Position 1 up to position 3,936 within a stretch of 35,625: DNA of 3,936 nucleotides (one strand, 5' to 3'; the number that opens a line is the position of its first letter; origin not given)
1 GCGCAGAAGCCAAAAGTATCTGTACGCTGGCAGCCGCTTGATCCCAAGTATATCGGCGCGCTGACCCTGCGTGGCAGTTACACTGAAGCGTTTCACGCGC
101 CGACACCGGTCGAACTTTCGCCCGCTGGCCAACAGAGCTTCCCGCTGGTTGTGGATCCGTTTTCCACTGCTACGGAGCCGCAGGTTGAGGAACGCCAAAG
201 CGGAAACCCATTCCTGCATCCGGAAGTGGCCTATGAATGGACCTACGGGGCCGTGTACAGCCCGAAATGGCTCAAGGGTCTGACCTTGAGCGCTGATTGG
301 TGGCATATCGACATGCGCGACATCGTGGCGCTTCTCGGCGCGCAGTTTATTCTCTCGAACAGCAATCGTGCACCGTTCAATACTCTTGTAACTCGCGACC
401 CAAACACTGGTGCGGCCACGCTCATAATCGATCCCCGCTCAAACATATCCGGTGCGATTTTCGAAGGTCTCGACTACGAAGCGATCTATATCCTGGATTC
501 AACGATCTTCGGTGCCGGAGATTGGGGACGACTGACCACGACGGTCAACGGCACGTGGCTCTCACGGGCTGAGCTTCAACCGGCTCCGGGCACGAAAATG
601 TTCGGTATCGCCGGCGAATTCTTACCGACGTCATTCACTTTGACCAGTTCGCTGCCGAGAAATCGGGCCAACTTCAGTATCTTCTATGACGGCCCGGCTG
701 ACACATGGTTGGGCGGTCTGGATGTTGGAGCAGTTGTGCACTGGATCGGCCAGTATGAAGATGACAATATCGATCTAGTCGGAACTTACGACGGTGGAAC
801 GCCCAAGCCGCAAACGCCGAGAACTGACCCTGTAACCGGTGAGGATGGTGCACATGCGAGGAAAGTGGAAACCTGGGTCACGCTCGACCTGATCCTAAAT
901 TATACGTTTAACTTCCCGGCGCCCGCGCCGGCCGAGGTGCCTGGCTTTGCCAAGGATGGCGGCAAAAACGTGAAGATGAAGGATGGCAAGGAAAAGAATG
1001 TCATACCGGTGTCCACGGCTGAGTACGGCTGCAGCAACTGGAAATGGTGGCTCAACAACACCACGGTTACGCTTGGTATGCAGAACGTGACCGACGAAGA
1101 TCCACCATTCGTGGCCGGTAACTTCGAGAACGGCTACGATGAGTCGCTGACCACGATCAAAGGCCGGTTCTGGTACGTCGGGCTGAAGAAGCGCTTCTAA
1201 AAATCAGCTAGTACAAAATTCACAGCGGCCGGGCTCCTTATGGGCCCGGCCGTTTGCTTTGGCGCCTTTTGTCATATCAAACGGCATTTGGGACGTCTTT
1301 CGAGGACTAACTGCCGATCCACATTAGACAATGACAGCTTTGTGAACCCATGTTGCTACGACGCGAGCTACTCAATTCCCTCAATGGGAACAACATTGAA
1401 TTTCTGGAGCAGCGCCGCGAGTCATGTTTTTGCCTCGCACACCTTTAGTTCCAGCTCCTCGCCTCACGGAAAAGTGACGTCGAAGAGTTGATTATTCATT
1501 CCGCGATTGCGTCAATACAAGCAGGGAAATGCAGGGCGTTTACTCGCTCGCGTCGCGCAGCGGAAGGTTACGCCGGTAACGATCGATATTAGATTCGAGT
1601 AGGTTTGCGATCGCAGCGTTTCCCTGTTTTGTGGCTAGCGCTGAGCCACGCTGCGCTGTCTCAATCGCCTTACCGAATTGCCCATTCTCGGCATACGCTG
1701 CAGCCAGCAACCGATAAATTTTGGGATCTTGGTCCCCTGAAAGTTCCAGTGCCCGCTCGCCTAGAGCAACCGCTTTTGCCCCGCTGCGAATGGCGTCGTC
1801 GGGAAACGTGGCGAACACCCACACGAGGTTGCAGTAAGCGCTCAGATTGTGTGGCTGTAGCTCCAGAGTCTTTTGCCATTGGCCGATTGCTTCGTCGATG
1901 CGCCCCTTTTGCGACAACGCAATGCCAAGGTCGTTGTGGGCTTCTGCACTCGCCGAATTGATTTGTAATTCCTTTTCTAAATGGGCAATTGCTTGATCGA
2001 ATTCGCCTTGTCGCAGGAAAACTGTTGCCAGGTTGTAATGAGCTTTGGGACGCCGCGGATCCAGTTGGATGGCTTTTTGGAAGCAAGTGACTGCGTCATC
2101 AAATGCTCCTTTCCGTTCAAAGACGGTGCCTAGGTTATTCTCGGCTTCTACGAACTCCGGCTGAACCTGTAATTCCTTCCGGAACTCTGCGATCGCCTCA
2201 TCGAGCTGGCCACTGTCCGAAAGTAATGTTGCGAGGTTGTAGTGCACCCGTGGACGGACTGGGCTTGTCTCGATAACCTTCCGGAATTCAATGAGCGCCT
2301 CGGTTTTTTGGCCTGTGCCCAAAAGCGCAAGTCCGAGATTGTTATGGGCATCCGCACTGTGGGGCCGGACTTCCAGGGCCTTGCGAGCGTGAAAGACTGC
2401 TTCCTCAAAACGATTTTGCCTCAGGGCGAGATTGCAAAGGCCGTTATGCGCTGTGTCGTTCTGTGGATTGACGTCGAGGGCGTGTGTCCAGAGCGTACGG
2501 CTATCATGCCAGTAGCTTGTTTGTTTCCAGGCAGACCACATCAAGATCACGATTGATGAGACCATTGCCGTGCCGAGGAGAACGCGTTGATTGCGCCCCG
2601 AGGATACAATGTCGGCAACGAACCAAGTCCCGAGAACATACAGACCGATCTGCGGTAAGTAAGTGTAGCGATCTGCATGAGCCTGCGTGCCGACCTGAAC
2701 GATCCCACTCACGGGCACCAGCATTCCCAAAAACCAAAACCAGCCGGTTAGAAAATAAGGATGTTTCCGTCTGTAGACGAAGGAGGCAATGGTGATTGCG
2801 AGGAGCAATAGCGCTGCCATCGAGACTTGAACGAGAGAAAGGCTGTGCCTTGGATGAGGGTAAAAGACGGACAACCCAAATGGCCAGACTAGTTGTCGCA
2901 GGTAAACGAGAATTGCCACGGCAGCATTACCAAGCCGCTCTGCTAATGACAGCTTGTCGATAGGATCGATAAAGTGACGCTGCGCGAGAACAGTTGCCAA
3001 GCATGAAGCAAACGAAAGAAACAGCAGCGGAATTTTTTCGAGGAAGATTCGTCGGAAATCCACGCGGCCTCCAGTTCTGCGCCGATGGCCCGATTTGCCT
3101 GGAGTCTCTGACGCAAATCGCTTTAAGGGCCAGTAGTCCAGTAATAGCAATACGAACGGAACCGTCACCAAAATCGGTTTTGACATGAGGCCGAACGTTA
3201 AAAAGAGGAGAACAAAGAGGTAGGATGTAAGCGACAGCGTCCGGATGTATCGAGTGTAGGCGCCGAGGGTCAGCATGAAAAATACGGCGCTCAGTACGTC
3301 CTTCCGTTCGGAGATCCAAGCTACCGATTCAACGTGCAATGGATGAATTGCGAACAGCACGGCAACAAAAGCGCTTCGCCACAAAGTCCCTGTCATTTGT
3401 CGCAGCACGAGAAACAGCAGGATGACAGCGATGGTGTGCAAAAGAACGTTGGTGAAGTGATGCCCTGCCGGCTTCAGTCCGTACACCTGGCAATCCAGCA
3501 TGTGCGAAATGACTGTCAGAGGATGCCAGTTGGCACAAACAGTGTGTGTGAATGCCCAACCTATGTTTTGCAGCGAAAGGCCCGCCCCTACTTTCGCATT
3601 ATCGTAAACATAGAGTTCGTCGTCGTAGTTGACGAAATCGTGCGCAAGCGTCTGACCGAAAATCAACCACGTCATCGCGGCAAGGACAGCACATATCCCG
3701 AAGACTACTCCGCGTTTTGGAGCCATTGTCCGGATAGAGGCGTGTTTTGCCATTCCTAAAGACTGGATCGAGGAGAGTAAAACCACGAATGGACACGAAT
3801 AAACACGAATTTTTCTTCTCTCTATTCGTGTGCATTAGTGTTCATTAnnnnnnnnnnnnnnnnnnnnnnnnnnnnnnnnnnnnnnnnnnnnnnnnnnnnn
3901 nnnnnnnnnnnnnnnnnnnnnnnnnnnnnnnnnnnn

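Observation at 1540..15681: Contiguous battery of seven GT-C-fold glycosyltransferase-like genes, five of them TMTC-like (membrane domain + TPR)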

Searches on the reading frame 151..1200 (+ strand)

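Call 17: search_protein_families(library=pfam, proteins=[window:151-1200:+], max_evalue=0.001)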
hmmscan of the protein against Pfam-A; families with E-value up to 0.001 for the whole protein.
window:151-1200:+ (349 aa): 1 family
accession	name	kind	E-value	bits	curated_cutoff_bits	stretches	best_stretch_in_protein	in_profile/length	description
PF00593.30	TonB_dep_Rec_b-barrel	-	1.6e-10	41.9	27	1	8-254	241-424/436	TonB dependent receptor-like, beta-barrel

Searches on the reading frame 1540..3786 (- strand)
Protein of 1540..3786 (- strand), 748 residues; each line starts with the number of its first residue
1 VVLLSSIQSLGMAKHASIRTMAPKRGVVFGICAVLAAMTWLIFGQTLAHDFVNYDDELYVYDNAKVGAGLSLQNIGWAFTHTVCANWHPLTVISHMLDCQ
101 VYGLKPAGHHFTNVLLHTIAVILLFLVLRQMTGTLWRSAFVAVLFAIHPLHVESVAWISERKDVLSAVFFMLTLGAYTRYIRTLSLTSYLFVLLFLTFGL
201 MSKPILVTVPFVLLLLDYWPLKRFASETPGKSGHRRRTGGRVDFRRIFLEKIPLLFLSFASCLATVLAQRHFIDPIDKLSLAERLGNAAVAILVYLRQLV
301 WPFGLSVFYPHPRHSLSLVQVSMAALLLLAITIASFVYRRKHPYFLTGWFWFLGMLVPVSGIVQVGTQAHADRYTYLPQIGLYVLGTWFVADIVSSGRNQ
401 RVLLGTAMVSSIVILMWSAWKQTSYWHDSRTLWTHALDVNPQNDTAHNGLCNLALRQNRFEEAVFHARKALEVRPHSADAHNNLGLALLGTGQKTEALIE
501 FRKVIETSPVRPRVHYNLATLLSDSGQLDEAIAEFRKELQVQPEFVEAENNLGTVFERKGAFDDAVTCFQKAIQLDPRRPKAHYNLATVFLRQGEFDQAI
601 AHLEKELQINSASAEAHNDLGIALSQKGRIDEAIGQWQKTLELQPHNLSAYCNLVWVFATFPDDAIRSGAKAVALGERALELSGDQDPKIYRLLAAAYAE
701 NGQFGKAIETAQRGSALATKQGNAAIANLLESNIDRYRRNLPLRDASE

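Call 4: search_protein_families(library=pfam, proteins=[window:1540-3786:-], max_evalue=0.01)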
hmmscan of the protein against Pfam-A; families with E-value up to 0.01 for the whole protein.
window:1540-3786:- (748 aa): 29 families (the best 25 are shown)
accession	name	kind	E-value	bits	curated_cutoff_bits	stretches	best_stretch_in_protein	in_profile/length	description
PF07719.23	TPR_2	-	2.5e-45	149.3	27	6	614-647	1-34/34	Tetratricopeptide repeat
PF00515.34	TPR_1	-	6.2e-45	149.7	27.8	4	547-577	2-32/34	Tetratricopeptide repeat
PF13414.12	TPR_11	-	3.5e-43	145.5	26.8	5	559-594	7-42/42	TPR repeat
PF13431.12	TPR_17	-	2.4e-36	121.4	24.4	3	568-601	1-34/34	Tetratricopeptide repeat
PF13432.12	TPR_16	-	1.3e-34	118.7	32.7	4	453-509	6-62/65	Tetratricopeptide repeat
PF14559.12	TPR_19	-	1.2e-27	96.4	25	4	560-604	5-49/68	Tetratricopeptide repeat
PF13181.12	TPR_8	-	2.6e-27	93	25.7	2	550-577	5-32/34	Tetratricopeptide repeat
PF13424.12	TPR_12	-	1.5e-25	89.6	30.1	4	547-609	4-74/77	Tetratricopeptide repeat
PF13428.12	TPR_14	-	4.8e-21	73.6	23.5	1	580-621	1-42/44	Tetratricopeptide repeat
PF12895.13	ANAPC3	-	7.1e-19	68.3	27.2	2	560-635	3-77/82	Anaphase-promoting complex, cyclosome, subunit 3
PF13176.12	TPR_7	-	7.9e-15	54.1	27.9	1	582-609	1-28/36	Tetratricopeptide repeat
PF23914.1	TPR_CcmH_CycH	-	1.2e-14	54.9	42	1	536-647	40-154/158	Cytochrome c-type biogenesis protein H TPR domain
PF07721.20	TPR_4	-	4.7e-13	48.9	27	1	582-604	3-25/26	Tetratricopeptide repeat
PF13374.12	TPR_10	-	1e-12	48.1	27.5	0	482-507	6-31/42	Tetratricopeptide repeat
PF13371.12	TPR_9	-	1.9e-11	44.2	35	0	452-514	3-65/73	Tetratricopeptide repeat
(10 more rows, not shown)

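Call 5: search_protein_families(library=ncbifam, proteins=[window:1540-3786:-], max_evalue=0.01)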
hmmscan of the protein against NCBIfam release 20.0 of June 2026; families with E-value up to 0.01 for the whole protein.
window:1540-3786:- (748 aa): 38 families (the best 25 are shown)
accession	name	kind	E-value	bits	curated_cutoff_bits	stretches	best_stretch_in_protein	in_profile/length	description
NF040959.1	MamA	equivalog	9.9e-46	155.8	200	3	525-657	50-182/204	magnetosome protein MamA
TIGR02917.1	PEP_TPR_lipo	equivalog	2.3e-35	121.7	312.2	3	525-655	376-506/899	XrtA/PEP-CTERM system TPR-repeat protein PrsT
NF033762.1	social_mot_Tgl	equivalog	1.7e-30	106.2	225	3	513-607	32-127/252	social motility TPR repeat lipoprotein Tgl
TIGR02521.1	type_IV_pilW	equivalog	1.9e-26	93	154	3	483-574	36-127/234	type IV pilus biogenesis/stability protein PilW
NF033758.1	gliding_GltE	equivalog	9.1e-25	87.5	225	3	550-694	226-371/411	adventurous gliding motility TPR repeat lipoprotein GltE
NF047558.1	TPR_END_plus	domain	2e-17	62.8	32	1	582-612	1-31/56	TPR end-of-group domain-containing protein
NF008391.2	PRK11189.1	equivalog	7.8e-17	61.7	250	2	511-605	64-158/297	lipoprotein NlpI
NF033920.0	C39_PA2778_fam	equivalog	1.7e-16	60.4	150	3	419-503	165-249/255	PA2778 family cysteine peptidase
NF052415.1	T3SS_chap_SctY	equivalog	1.4e-15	57.7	70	2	558-637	18-100/106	type III secretion apparatus assembly chaperone SctY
TIGR00990.1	3a0801s09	subfamily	3e-15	55.9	757.25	1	472-650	325-503/615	mitochondrial import receptor subunit TOM70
TIGR03939.1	PGA_TPR_OMP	equivalog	1.4e-14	53.3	366.65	2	529-682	70-217/800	poly-beta-1,6 N-acetyl-D-glucosamine export porin PgaA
NF008757.0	PRK11788.1-5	equivalog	8.6e-14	51.5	363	2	579-729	34-182/388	lipopolysaccharide assembly protein LapB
NF002725.1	PRK02603.1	equivalog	1.4e-13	51.2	143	3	530-605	53-131/173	photosystem I assembly protein Ycf3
NF047507.1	TPR_BatC_Lepto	exception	4.6e-13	49.1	175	2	559-657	37-139/214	TPR repeat-containing protein BatC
NF008520.0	PRK11447.1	equivalog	6.9e-12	44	858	2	523-581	280-338/1157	cellulose synthase complex outer membrane protein BcsC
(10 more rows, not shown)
